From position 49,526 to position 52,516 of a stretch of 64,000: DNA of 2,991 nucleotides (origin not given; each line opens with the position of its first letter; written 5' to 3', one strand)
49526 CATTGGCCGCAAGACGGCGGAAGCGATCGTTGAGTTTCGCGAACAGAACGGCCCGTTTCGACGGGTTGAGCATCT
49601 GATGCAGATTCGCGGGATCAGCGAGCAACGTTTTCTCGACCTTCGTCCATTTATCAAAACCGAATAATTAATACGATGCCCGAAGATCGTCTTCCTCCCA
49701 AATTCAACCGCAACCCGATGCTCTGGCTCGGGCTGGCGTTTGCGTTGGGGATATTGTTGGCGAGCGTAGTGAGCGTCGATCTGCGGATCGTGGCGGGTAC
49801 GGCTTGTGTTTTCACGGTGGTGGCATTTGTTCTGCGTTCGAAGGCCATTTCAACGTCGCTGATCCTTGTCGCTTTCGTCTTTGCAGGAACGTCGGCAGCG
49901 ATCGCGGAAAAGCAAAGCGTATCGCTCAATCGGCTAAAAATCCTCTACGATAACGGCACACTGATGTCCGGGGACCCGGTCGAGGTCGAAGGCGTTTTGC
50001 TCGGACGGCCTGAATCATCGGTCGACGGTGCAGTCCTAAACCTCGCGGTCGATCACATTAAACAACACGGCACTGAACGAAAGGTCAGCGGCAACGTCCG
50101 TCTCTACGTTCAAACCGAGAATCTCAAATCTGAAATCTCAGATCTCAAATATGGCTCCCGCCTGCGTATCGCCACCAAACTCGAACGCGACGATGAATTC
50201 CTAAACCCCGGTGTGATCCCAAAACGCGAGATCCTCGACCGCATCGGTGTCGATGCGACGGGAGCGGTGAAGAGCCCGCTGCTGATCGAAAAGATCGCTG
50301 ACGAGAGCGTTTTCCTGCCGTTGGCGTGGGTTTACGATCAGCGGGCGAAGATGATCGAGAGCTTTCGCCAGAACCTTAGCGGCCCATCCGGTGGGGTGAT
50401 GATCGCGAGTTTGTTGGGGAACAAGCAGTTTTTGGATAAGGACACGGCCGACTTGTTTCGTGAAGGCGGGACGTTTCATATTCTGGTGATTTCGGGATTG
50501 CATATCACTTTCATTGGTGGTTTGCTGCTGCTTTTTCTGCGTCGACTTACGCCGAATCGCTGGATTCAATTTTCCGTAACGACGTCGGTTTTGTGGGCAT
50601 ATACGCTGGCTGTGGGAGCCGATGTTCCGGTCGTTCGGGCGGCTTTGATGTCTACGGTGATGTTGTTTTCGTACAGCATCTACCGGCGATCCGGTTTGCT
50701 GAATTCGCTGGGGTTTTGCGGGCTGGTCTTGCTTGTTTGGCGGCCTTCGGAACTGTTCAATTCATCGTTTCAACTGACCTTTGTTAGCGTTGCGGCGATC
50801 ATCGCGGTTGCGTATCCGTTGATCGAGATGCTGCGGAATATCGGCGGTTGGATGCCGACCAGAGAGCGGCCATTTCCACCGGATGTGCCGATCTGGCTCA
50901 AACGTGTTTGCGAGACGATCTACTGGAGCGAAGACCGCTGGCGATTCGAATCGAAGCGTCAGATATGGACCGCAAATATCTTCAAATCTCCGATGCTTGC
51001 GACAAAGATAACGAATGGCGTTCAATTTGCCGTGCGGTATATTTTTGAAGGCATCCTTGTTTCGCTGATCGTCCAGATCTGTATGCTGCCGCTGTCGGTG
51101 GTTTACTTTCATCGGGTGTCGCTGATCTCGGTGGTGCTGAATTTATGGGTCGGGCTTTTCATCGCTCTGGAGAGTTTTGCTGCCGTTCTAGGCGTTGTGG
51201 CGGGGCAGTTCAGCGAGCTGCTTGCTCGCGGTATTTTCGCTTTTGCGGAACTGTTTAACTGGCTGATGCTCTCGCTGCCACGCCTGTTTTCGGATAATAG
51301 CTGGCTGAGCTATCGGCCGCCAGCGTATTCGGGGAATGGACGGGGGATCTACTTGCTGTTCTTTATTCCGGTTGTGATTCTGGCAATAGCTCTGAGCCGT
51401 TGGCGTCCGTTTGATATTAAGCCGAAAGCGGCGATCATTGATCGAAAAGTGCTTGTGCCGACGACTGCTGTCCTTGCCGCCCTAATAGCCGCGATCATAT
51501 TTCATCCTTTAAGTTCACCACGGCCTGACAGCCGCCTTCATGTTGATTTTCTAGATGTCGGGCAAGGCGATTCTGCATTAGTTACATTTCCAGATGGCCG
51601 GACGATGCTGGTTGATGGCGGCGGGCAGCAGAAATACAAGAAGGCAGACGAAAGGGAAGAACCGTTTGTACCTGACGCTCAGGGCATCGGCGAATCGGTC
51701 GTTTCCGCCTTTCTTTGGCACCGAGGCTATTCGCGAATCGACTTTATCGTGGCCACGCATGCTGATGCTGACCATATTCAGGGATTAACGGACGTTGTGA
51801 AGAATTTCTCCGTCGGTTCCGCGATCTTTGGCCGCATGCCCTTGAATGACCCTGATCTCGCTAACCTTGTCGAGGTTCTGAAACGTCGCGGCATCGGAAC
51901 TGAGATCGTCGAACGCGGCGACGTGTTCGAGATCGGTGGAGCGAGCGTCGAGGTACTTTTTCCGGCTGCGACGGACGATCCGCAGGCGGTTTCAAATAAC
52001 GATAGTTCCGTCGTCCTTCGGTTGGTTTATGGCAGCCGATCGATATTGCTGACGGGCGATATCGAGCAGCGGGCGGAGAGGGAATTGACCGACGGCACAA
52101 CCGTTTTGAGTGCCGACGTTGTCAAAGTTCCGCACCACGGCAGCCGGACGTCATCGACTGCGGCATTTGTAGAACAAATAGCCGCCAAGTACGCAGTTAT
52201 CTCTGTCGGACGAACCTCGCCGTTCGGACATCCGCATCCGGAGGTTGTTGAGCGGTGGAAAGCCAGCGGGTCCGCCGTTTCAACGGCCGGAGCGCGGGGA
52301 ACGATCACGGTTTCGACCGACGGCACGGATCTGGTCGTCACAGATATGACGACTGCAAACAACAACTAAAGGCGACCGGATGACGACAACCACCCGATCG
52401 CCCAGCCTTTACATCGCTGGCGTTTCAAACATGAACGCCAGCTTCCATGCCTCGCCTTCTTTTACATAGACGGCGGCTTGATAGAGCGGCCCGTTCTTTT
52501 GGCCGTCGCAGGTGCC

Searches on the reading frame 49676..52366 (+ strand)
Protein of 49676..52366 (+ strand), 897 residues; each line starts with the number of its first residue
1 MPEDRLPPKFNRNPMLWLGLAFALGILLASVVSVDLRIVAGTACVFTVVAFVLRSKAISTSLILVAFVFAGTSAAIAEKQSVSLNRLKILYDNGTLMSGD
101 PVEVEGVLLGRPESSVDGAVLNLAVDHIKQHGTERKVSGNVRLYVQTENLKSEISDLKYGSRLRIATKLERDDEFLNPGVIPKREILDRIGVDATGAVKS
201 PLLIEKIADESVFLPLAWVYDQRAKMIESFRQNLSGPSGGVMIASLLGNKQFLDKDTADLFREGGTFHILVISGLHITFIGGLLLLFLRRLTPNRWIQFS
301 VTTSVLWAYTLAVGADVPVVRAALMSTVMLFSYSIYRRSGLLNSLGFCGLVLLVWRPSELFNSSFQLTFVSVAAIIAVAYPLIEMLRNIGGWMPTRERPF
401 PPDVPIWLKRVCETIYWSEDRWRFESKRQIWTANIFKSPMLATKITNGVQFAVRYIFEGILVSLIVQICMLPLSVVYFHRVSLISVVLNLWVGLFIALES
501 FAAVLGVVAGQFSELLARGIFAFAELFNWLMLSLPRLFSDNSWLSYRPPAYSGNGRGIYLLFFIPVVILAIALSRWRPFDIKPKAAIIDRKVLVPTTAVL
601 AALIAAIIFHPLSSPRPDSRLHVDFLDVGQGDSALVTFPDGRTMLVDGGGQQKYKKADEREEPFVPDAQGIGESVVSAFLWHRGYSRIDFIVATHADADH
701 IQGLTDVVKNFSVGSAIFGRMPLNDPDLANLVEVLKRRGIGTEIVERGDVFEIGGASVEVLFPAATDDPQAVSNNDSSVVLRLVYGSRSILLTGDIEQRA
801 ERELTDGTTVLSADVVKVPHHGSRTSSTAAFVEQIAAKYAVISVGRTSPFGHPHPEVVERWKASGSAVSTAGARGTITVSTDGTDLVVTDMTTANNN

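Call 89: search_protein_families(library=pfam, proteins=[window:49676-52366:+], max_evalue=0.0001)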
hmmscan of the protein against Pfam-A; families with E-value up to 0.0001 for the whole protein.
window:49676-52366:+ (897 aa): 4 families
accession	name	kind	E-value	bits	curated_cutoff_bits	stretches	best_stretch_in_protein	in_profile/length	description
PF03772.21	Competence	-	3.4e-41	141.8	23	1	246-545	2-242/270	Competence protein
PF13567.11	DUF4131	-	2.8e-18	66.6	31.6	1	39-201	9-162/165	Domain of unknown function (DUF4131)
PF00753.33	Lactamase_B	-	7.7e-15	55.8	22.7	1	627-845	2-195/196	Metallo-beta-lactamase superfamily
PF12706.13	Lactamase_B_2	-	2e-06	28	27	1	686-815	29-164/200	Beta-lactamase superfamily domain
